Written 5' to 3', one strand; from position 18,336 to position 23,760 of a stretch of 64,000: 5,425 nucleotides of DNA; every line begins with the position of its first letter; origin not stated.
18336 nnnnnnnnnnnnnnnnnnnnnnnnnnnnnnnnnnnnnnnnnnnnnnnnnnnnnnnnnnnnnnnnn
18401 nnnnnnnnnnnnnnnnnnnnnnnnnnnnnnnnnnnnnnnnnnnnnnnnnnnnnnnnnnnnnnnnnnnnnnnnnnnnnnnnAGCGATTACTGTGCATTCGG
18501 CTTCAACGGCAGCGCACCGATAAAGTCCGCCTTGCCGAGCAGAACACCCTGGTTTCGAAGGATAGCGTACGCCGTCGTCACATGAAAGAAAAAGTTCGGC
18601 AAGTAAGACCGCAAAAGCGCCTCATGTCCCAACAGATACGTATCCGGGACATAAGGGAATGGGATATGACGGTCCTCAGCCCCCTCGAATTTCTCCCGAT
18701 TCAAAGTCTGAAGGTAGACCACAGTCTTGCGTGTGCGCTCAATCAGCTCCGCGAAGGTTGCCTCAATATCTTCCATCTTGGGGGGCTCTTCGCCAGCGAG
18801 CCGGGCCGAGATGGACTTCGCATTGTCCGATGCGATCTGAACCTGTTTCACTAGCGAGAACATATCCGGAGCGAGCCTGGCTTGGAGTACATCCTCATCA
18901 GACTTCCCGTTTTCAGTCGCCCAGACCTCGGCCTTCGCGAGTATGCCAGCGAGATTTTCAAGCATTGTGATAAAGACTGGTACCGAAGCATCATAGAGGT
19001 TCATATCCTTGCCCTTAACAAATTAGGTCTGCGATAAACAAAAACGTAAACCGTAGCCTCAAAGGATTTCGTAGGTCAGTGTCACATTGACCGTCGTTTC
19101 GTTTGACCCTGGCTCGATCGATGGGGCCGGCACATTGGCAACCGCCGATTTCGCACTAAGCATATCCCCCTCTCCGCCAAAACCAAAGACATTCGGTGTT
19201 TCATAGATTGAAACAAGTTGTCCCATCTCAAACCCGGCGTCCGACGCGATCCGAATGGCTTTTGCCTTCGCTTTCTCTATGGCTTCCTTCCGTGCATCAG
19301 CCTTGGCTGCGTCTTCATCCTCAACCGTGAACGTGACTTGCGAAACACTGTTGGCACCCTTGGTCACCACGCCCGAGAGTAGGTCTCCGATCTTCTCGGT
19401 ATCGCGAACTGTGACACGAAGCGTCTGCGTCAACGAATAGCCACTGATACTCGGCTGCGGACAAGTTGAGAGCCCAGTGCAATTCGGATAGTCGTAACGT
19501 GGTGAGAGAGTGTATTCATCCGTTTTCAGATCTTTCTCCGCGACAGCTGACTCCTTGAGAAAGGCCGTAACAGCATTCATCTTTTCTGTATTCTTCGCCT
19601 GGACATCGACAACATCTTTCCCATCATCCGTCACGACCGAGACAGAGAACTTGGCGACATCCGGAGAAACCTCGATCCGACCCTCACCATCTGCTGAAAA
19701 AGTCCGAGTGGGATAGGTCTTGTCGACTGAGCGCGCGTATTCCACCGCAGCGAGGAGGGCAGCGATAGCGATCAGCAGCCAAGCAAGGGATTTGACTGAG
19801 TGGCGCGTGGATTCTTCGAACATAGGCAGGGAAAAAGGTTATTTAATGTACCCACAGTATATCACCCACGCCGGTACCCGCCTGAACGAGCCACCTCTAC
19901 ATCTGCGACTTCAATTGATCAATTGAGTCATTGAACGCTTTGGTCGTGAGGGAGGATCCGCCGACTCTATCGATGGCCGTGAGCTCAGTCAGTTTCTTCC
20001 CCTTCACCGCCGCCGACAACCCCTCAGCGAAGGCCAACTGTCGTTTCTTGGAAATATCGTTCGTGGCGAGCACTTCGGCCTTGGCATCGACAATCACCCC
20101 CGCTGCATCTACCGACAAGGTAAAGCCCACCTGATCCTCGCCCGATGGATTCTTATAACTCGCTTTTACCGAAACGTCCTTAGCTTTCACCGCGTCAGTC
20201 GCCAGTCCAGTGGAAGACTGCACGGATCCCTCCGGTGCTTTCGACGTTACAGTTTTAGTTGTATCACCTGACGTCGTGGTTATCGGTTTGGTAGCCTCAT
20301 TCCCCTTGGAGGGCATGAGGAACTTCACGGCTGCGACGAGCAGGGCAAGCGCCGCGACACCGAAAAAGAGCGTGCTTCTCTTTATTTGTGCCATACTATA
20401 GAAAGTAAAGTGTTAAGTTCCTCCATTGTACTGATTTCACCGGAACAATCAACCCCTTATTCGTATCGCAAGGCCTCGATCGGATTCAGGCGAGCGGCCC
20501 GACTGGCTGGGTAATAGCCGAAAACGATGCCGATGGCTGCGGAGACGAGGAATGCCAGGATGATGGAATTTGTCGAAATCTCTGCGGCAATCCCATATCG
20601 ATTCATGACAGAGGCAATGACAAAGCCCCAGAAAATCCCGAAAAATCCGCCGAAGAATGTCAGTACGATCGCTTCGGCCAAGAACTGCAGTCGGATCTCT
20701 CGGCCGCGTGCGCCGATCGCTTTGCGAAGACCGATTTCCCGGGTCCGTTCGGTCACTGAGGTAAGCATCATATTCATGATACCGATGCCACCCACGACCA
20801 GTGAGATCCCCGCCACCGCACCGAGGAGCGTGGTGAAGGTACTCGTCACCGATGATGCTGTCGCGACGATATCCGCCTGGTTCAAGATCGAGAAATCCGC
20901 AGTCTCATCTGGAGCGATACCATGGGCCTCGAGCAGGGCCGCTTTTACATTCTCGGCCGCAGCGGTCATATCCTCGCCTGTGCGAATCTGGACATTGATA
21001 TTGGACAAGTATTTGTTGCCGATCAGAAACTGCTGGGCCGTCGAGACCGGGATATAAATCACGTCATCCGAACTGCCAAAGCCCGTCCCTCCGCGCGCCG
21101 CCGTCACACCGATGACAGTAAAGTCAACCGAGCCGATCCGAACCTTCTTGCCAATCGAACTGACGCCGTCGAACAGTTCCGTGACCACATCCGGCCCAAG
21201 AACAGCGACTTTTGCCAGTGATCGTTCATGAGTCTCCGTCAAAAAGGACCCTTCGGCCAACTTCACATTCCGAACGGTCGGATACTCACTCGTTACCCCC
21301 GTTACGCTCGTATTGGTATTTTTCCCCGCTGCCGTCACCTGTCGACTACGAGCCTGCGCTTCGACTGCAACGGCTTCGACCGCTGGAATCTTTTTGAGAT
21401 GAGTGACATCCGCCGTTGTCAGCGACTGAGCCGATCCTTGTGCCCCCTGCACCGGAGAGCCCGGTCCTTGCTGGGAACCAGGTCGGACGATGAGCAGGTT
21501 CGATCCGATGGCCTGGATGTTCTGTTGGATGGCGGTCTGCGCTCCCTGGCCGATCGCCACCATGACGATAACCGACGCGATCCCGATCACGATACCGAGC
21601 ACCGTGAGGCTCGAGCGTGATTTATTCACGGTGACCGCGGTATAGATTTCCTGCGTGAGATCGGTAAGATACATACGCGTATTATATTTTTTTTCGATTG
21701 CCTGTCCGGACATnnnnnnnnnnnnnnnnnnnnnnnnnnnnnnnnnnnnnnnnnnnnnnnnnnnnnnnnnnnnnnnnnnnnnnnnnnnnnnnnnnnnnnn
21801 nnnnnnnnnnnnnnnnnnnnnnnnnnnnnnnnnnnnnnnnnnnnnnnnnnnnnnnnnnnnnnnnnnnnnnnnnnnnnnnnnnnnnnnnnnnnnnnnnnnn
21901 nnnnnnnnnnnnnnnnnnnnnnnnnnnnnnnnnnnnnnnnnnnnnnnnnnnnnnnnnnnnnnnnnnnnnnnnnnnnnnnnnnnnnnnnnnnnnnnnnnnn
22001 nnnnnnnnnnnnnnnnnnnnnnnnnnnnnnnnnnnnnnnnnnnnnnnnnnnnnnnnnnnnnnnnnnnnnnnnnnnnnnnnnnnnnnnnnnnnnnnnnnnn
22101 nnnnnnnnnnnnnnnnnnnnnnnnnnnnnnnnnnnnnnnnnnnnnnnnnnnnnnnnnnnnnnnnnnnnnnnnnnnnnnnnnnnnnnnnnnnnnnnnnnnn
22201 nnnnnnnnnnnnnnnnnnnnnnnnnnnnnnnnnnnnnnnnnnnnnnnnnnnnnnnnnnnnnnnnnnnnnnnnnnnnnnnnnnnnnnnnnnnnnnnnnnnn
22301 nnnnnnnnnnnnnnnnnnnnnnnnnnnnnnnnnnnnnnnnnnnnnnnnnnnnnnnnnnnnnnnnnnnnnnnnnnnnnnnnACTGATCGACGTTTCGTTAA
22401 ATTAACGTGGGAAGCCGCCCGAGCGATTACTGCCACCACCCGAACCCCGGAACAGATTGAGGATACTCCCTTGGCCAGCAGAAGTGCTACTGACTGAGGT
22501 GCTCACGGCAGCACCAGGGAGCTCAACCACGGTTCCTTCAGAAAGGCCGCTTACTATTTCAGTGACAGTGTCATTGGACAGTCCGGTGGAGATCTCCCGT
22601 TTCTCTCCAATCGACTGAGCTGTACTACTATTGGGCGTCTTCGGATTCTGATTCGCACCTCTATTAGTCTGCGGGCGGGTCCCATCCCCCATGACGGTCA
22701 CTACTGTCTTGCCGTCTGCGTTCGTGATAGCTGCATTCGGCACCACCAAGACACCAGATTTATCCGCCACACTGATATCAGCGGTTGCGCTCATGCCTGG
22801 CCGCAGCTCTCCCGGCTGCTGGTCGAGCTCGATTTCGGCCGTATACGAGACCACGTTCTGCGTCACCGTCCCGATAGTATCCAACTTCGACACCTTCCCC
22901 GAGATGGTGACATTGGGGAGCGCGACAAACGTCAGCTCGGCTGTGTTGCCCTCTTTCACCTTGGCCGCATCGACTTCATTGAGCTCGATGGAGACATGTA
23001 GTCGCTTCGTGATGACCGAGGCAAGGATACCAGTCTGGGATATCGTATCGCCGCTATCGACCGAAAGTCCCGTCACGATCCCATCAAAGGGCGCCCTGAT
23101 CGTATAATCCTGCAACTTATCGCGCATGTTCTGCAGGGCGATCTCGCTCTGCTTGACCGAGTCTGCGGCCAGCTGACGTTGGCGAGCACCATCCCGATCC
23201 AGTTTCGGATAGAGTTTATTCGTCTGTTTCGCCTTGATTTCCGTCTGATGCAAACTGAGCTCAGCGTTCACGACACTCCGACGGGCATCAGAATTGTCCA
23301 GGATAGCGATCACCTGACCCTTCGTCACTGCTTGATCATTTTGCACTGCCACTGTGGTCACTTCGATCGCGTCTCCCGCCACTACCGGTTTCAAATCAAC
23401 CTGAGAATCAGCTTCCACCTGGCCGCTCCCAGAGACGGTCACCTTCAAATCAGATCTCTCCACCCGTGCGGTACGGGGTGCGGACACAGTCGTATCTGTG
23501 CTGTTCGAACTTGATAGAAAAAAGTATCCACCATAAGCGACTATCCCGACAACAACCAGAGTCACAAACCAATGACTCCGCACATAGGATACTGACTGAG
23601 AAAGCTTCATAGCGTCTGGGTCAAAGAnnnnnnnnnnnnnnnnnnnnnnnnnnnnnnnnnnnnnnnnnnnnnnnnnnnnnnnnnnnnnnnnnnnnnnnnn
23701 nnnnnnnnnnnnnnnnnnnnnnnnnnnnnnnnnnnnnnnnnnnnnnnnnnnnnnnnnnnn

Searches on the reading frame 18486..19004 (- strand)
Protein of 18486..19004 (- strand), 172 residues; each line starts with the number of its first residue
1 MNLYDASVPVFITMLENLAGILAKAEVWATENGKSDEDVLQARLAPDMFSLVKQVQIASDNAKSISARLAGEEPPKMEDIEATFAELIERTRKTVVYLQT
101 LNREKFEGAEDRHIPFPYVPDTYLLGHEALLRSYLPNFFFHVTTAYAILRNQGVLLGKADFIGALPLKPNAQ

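Call 73: search_protein_families(library=pfam, proteins=[window:18486-19004:-], max_evalue=0.001)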
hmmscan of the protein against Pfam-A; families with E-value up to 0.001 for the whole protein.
window:18486-19004:- (172 aa): 1 family
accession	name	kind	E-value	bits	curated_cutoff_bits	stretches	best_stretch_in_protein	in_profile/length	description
PF09351.15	DUF1993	-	3.9e-54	183.4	23.4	1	3-162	1-161/161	Domain of unknown function (DUF1993)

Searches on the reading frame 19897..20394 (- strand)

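Call 3: search_protein_families(library=pfam, proteins=[window:19897-20394:-], max_evalue=1)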
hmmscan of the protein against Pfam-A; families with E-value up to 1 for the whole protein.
window:19897-20394:- (165 aa): 1 family
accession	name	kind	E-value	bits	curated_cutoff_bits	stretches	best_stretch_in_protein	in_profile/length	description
PF12985.13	DUF3869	-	0.64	10.7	24.5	1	43-89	15-66/85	Domain of unknown function (DUF3869)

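Call 4: search_protein_families(library=ncbifam, proteins=[window:19897-20394:-], max_evalue=1)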
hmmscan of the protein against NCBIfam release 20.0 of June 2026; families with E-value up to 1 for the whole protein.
window:19897-20394:- (165 aa): 1 family
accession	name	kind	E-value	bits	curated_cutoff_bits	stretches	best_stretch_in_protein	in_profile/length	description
NF040681.2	GPS-CTERM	domain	0.26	11.5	28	1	9-23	6-20/28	GPS-CTERM domain-containing protein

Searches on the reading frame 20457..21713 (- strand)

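Call 73: search_protein_families(library=pfam, proteins=[window:20457-21713:-], max_evalue=0.001)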
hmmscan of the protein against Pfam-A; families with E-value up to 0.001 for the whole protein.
window:20457-21713:- (418 aa): 2 families
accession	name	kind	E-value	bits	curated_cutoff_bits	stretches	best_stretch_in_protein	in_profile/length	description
PF12704.14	MacB_PCD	-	1.1e-51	176.5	27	1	34-258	1-206/207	MacB-like periplasmic core domain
PF02687.27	FtsX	-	5.1e-21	75.4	25.5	1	299-411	2-120/120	FtsX-like permease C-terminal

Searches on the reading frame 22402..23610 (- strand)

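Call 73: search_protein_families(library=pfam, proteins=[window:22402-23610:-], max_evalue=0.001)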
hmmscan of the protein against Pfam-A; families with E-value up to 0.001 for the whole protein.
window:22402-23610:- (402 aa): 4 families
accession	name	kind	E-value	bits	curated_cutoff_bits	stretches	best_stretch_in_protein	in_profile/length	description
PF16576.10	HlyD_D23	-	3.6e-17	62.8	30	1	56-275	3-214/214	Barrel-sandwich domain of CusB or HlyD membrane-fusion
PF13437.12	HlyD_3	-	8.4e-14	52.6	22.2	1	170-272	1-106/106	HlyD family secretion protein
PF13533.13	Biotin_lipoyl_2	-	1.8e-06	28.1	29.8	0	84-105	11-32/32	Biotin-lipoyl like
PF00364.28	Biotin_lipoyl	-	4.2e-05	23.7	22.1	0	150-197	25-71/73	Biotin-requiring enzyme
